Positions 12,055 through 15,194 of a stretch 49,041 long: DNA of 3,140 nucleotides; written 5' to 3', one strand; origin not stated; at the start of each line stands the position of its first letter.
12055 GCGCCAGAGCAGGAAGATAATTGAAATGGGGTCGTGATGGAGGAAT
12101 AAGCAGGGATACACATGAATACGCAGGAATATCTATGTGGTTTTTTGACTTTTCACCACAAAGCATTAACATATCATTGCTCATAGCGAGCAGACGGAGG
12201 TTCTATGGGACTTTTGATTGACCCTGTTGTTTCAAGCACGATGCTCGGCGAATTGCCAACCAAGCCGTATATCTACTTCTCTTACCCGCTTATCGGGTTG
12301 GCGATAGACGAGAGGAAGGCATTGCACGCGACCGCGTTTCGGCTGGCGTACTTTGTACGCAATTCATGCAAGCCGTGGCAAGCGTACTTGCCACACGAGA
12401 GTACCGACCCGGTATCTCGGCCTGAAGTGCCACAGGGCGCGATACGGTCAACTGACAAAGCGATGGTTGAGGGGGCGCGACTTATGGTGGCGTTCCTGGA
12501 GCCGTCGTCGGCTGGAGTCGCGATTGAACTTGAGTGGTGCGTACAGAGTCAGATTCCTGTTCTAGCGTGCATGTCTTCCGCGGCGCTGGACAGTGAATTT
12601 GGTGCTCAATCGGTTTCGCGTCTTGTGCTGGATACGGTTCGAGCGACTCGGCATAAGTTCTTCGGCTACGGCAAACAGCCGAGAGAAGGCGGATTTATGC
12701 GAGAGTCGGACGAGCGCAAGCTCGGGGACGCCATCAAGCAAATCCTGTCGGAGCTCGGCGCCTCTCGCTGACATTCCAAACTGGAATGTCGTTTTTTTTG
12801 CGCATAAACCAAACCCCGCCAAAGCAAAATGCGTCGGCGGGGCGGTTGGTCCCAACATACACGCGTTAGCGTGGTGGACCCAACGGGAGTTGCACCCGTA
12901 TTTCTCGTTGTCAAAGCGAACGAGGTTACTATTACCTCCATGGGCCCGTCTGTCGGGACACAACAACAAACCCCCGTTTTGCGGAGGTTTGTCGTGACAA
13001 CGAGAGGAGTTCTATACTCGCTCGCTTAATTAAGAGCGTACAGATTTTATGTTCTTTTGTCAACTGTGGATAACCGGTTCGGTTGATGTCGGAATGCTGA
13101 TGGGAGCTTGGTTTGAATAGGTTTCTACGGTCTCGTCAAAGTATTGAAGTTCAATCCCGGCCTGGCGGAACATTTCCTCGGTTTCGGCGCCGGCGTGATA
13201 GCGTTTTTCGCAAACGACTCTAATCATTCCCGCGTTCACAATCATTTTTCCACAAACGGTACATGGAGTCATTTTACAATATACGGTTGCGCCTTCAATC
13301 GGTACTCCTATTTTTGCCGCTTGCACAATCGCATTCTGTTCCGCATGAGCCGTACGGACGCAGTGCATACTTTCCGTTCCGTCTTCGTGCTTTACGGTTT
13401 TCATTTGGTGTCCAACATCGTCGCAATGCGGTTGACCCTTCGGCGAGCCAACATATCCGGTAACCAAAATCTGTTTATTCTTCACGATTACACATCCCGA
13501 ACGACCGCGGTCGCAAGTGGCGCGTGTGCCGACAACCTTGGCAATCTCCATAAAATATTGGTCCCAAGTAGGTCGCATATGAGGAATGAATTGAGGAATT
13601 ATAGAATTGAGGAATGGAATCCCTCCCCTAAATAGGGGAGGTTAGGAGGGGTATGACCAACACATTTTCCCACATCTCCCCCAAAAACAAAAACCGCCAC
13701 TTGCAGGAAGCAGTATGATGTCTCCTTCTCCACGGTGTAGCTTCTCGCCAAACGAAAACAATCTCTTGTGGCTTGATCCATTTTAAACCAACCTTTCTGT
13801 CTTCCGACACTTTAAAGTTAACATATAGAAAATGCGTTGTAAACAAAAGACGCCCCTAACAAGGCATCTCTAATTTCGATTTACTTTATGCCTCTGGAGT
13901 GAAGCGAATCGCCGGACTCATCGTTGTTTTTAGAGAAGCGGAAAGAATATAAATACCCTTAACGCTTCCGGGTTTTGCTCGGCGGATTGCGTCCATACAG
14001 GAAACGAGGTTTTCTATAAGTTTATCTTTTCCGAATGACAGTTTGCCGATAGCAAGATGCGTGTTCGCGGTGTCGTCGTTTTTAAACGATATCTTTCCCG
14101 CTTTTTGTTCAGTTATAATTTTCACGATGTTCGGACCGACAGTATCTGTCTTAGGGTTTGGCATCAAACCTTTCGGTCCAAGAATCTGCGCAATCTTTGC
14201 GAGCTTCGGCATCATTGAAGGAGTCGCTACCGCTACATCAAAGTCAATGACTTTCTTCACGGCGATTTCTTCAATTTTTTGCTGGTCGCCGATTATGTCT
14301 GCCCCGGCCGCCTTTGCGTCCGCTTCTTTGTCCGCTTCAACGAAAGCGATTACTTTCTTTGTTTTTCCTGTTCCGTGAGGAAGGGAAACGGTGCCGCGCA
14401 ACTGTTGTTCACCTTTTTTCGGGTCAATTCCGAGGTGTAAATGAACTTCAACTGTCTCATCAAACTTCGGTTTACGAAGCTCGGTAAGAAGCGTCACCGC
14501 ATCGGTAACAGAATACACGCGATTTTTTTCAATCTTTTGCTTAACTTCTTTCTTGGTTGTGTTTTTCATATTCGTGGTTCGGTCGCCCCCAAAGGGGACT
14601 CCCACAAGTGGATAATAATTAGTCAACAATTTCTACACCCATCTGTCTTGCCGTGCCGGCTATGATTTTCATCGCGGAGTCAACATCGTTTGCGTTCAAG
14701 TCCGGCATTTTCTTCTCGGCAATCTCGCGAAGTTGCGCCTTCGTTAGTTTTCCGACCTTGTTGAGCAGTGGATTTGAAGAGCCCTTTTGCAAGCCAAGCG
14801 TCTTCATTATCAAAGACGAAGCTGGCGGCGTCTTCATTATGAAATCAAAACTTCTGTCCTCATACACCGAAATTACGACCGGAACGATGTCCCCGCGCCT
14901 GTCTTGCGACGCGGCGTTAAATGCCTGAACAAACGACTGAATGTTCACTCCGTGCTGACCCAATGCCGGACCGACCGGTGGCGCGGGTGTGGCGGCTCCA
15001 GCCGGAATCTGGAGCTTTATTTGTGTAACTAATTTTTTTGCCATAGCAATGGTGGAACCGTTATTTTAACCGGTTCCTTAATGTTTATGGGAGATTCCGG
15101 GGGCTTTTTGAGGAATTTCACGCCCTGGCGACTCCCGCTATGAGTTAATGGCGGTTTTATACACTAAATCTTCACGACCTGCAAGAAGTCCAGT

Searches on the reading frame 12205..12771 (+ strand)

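Call 74: search_protein_families(library=pfam, proteins=[window:12205-12771:+], max_evalue=0.001)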
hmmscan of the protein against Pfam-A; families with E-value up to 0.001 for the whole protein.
window:12205-12771:+ (188 aa): 1 family
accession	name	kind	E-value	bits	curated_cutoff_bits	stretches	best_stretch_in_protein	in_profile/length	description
PF05014.21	Nuc_deoxyrib_tr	-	0.00068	20.2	28.8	1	24-126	2-100/117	Nucleoside 2-deoxyribosyltransferase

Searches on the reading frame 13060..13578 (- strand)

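Call 74: search_protein_families(library=pfam, proteins=[window:13060-13578:-], max_evalue=0.001)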
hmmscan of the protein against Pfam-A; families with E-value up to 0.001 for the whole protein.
window:13060-13578:- (172 aa): 2 families
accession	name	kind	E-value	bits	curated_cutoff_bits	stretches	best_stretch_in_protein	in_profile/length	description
PF00383.29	dCMP_cyt_deam_1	-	1.1e-23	83.5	25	1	4-123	2-100/102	Cytidine and deoxycytidylate deaminase zinc-binding region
PF14437.12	MafB19-deam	-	1.2e-16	61.3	27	1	5-127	3-103/142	MafB19-like deaminase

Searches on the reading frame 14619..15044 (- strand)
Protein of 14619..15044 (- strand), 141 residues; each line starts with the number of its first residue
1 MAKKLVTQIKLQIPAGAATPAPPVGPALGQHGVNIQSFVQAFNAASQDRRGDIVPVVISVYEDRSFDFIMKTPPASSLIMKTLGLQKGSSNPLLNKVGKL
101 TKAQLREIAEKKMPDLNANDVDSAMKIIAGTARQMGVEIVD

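Call 74: search_protein_families(library=pfam, proteins=[window:14619-15044:-], max_evalue=0.001)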
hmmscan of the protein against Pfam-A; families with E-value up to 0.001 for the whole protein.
window:14619-15044:- (141 aa): 2 families
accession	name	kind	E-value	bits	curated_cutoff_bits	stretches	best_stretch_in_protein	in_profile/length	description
PF00298.24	Ribosomal_L11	-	9e-29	100.1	21.4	1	71-139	1-69/69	Ribosomal protein L11, RNA binding domain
PF03946.19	Ribosomal_L11_N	-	7.9e-27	93.2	32.9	1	9-66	1-58/58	Ribosomal protein L11, N-terminal domain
